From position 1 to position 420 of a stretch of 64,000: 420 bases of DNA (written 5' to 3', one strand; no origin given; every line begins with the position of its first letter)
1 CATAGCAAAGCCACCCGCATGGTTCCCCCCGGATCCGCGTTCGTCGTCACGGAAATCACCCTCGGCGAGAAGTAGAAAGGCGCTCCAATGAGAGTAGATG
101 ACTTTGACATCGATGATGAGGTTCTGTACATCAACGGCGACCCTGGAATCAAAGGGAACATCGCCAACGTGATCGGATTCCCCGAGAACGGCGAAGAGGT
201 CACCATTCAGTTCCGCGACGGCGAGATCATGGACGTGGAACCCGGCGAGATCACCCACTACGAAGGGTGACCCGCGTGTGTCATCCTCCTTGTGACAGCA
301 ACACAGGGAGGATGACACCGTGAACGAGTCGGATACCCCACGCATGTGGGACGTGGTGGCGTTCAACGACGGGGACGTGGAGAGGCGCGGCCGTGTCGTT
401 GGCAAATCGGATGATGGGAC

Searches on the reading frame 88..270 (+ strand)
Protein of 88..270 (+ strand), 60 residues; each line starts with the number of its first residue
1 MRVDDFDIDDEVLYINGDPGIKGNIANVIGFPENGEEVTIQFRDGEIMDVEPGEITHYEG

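Call 51: find_encoding_contigs(protein=window:88-270:+, flank=10000, max_places=3)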
Protein window:88-270:+ (60 aa): 14 contigs read that carry it; 3 places shown.
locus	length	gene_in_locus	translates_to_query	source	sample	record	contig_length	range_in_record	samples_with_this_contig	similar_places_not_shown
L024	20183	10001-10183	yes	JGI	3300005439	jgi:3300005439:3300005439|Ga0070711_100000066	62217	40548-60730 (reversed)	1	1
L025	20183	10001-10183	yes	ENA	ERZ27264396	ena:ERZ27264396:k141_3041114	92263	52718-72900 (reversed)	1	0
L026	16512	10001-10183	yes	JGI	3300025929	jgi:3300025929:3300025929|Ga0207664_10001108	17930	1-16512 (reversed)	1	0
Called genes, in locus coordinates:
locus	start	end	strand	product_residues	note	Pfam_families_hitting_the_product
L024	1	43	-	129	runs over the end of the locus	-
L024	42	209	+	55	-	-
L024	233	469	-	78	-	-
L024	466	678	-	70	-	-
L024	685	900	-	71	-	PF12728:HTH_17 (weak)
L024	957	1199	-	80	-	-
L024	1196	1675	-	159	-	-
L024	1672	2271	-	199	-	-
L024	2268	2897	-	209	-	-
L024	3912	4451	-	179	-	PF18847:LPD29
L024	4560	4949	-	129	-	-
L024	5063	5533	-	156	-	-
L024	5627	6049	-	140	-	-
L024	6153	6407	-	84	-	-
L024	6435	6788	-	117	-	-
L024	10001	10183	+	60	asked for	-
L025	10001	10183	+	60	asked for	-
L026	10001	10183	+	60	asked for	-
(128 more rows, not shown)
